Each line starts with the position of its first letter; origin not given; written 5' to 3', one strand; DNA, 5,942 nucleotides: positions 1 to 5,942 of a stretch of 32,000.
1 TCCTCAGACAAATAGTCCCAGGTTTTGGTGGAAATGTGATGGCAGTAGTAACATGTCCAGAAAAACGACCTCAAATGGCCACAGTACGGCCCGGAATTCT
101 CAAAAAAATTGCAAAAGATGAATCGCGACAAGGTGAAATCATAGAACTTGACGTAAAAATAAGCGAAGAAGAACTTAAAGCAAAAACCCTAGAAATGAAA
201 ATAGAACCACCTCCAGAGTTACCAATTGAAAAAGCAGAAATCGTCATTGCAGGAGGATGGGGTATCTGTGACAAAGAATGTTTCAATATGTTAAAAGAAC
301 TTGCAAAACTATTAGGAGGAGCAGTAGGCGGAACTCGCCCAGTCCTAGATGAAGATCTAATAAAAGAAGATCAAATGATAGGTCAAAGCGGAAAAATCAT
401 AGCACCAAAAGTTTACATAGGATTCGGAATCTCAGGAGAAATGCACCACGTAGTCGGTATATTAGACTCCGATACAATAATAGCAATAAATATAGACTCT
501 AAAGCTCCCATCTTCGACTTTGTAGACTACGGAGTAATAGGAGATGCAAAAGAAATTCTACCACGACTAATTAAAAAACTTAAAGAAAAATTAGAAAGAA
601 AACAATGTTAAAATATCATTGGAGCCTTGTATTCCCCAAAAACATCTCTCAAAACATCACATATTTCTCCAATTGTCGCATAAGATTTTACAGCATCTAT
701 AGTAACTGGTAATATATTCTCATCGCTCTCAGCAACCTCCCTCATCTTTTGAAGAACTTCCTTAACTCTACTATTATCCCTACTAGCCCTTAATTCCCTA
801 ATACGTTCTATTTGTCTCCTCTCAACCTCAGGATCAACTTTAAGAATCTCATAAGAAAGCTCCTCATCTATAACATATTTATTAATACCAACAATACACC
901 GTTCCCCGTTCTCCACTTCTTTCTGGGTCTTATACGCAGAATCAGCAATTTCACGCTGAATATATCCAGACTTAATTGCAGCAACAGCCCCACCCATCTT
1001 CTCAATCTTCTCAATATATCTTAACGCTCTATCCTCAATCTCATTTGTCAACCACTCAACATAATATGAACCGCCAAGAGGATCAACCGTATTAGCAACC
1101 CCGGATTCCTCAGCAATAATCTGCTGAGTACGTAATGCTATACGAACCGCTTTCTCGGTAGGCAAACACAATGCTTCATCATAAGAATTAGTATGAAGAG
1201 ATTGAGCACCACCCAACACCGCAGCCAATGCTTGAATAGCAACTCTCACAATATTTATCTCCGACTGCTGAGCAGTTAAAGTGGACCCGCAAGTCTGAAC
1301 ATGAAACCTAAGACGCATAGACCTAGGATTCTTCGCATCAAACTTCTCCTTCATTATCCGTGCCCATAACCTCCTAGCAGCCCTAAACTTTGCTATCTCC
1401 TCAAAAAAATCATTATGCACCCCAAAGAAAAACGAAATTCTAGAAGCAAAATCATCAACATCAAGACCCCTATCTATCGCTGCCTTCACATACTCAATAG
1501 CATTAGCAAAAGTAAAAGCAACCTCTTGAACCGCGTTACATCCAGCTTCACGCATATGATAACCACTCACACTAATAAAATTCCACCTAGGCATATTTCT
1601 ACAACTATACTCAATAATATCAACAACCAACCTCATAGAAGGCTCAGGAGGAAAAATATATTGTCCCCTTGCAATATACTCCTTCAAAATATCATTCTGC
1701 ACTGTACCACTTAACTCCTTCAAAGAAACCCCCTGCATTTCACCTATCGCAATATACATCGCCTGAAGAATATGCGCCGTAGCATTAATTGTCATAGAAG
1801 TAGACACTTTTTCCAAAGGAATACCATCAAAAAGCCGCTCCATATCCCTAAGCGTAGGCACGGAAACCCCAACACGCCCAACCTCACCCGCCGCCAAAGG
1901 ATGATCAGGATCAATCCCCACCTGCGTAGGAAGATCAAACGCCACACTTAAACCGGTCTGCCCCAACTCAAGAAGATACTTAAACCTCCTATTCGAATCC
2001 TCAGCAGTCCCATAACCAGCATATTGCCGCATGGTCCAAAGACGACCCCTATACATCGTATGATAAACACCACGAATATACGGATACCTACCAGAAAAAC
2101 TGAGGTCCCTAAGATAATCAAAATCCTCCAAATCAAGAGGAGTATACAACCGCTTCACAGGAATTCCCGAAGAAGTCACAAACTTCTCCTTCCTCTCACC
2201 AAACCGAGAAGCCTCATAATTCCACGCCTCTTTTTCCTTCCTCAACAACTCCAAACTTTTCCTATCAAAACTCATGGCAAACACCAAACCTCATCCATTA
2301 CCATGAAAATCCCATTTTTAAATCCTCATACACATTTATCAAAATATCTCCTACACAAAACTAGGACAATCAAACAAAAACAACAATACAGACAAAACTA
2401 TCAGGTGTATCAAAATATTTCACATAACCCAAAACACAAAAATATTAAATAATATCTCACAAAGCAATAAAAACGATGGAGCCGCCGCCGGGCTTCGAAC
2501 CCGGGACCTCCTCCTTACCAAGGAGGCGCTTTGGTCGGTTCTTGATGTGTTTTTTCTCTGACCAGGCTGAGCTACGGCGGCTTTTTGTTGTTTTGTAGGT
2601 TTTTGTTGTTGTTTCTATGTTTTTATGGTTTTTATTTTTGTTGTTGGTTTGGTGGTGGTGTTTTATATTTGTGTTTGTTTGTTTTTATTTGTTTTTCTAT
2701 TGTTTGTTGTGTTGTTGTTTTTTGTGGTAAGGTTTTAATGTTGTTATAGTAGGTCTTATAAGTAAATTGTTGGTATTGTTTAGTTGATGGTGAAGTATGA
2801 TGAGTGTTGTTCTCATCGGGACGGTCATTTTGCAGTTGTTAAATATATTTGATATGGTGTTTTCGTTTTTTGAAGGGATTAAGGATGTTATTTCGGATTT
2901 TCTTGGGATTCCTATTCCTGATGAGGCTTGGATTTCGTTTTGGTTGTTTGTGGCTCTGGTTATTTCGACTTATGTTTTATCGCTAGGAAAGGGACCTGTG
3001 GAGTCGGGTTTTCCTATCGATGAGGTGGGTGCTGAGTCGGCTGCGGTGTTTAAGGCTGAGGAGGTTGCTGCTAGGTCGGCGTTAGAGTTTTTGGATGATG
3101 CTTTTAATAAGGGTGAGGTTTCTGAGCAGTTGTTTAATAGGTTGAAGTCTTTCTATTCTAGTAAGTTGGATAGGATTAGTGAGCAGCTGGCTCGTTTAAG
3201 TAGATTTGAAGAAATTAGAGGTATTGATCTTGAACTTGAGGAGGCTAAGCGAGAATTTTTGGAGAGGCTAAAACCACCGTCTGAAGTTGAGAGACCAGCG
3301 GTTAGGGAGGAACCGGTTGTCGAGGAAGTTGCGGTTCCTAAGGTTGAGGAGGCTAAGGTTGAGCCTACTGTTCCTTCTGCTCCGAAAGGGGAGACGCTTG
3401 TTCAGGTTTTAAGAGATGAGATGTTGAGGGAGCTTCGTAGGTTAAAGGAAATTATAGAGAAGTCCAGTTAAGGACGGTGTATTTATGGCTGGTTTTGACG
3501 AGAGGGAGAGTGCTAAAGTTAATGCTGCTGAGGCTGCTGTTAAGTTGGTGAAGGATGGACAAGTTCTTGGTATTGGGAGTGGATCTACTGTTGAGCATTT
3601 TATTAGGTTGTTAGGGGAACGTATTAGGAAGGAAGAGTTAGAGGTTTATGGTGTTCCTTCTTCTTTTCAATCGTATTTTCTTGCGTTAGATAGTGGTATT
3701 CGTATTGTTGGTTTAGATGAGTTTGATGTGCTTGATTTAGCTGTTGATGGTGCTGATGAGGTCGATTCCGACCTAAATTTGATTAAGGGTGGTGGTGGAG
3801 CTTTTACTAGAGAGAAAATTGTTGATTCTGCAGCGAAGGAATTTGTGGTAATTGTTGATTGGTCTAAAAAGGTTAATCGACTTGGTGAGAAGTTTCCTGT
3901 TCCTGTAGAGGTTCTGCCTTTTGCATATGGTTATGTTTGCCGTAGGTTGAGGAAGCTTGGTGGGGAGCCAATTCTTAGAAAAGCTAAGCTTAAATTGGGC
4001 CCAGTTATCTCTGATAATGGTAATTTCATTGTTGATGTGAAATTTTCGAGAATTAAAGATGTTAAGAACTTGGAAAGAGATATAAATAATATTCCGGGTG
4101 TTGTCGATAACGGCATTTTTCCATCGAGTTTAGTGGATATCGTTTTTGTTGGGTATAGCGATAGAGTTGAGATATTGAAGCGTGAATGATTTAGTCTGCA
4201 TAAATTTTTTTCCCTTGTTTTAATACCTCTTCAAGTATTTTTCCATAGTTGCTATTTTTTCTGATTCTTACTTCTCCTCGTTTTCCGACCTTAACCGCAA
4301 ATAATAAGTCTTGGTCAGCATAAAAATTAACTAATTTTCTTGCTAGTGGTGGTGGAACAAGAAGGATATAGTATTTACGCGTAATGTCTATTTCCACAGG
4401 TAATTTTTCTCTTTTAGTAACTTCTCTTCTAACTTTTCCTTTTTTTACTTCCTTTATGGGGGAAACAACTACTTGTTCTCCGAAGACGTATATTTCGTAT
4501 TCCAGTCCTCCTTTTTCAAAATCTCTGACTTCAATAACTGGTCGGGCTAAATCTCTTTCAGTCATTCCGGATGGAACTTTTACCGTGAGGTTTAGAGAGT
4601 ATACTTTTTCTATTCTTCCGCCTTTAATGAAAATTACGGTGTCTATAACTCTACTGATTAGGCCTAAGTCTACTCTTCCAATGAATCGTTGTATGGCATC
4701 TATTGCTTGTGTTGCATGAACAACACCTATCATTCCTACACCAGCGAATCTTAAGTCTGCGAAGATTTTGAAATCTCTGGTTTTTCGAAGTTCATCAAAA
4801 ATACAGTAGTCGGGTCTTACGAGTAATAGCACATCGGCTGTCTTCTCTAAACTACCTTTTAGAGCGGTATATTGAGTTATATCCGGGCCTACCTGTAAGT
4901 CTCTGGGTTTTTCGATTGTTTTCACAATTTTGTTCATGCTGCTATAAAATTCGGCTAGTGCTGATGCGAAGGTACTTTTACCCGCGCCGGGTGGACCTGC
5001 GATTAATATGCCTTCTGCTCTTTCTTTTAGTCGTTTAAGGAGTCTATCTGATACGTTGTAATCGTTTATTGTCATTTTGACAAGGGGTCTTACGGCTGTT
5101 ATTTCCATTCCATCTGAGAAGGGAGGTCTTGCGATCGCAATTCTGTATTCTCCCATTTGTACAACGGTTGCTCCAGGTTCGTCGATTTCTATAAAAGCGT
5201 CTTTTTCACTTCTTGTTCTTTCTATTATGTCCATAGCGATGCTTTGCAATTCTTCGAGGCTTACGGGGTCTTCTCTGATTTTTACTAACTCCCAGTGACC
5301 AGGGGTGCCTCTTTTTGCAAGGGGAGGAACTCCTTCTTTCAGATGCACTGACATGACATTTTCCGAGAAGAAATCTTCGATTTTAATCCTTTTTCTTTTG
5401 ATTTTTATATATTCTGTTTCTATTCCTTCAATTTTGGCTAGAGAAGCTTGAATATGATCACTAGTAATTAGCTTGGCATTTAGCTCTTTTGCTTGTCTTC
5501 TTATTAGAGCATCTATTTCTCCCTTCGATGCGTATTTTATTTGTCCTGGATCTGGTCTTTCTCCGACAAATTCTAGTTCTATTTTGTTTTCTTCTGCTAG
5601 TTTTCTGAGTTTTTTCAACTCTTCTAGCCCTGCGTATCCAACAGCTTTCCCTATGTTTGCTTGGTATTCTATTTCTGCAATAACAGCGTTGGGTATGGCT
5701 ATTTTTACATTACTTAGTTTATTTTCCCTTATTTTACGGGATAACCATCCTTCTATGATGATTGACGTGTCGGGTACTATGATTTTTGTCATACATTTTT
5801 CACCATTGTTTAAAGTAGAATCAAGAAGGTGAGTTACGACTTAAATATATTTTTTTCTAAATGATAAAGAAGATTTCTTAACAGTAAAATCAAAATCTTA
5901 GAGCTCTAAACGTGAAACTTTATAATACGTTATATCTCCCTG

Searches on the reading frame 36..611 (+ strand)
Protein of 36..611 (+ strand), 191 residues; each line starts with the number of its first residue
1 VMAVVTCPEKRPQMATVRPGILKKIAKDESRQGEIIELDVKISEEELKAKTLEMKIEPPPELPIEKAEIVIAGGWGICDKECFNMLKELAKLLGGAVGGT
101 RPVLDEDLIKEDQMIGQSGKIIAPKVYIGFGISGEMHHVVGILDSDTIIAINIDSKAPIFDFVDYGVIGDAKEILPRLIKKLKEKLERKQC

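Call 35: search_protein_families(library=pfam, proteins=[window:36-611:+], max_evalue=0.001)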
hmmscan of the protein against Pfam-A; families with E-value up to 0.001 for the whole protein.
window:36-611:+ (191 aa): 2 families
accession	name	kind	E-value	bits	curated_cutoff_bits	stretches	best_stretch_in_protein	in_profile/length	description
PF00766.25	ETF_alpha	-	9.8e-30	102.8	27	1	64-142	2-80/81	Electron transfer flavoprotein FAD-binding domain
PF01012.27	ETF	-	3.4e-05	24.2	26.7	1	2-41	141-179/181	Electron transfer flavoprotein domain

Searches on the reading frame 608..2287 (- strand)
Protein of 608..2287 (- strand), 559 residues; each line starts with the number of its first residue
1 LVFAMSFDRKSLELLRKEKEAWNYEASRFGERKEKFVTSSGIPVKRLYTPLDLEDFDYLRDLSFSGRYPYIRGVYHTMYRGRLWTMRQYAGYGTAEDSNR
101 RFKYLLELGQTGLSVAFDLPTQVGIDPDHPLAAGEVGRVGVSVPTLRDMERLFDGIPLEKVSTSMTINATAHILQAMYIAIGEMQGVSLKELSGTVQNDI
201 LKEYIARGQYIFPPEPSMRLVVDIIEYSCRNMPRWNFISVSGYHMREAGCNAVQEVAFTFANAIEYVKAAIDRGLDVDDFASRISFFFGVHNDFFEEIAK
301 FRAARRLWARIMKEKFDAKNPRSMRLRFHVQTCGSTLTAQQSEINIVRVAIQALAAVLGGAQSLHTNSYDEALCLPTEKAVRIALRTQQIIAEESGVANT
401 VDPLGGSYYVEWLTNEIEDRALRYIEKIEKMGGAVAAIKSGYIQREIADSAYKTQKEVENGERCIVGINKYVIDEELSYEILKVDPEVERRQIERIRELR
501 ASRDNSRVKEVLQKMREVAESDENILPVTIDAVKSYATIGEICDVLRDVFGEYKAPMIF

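Call 35: search_protein_families(library=pfam, proteins=[window:608-2287:-], max_evalue=0.001)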
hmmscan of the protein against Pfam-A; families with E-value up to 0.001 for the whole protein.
window:608-2287:- (559 aa): 1 family
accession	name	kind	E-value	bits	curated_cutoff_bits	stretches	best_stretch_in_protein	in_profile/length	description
PF01642.28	MM_CoA_mutase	-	9.7e-233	773.8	22.1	1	38-551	2-512/512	Methylmalonyl-CoA mutase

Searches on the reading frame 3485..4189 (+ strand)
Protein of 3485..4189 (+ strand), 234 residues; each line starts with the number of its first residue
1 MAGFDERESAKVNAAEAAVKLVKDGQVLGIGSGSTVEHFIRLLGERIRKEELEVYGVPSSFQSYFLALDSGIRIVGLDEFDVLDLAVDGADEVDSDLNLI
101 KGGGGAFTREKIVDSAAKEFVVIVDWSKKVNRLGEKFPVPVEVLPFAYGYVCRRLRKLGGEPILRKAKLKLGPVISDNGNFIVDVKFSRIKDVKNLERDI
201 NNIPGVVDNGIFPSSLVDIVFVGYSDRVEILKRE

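Call 35: search_protein_families(library=pfam, proteins=[window:3485-4189:+], max_evalue=0.001)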
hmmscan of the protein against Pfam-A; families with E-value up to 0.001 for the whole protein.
window:3485-4189:+ (234 aa): 2 families
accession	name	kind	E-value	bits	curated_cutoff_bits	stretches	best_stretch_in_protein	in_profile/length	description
PF06026.20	Rib_5-P_isom_A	-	4.9e-64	215.5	26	1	56-226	2-172/173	Ribose 5-phosphate isomerase A (phosphoriboisomerase A)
PF00455.28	DeoRC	-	6.6e-06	26.6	31.8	1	9-46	4-41/160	DeoR C terminal sensor domain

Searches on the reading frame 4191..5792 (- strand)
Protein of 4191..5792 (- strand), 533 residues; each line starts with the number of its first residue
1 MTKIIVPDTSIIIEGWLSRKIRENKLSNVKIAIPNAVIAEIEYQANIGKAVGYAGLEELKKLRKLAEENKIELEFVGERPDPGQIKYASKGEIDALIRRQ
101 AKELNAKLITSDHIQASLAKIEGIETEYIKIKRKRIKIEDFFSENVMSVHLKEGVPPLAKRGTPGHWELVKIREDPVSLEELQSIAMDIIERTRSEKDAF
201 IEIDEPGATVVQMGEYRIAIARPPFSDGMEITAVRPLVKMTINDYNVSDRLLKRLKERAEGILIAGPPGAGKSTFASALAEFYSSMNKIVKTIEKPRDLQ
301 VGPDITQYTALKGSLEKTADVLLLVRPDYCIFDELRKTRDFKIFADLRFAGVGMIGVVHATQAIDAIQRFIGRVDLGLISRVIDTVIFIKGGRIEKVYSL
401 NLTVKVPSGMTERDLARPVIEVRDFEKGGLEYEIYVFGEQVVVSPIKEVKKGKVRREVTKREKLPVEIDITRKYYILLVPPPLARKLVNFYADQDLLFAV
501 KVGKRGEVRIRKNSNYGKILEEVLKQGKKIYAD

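Call 35: search_protein_families(library=pfam, proteins=[window:4191-5792:-], max_evalue=0.001)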
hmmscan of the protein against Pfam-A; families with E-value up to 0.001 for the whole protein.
window:4191-5792:- (533 aa): 5 families
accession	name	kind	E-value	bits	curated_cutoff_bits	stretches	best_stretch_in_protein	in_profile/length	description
PF01850.27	PIN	-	7.2e-11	43.2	23.6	1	5-120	1-119/120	PIN domain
PF00437.27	T2SSE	-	2e-07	30.4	24.9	1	248-370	131-255/370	Type II/IV secretion system protein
PF03266.21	NTPase_1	-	0.00015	22.1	23.9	0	262-291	2-31/168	NTPase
PF13238.12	AAA_18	-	0.0005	21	29.4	0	262-282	1-21/128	AAA domain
PF20720.3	nSTAND3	-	0.00064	19.9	27.2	0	258-299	16-57/155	Novel STAND NTPase 3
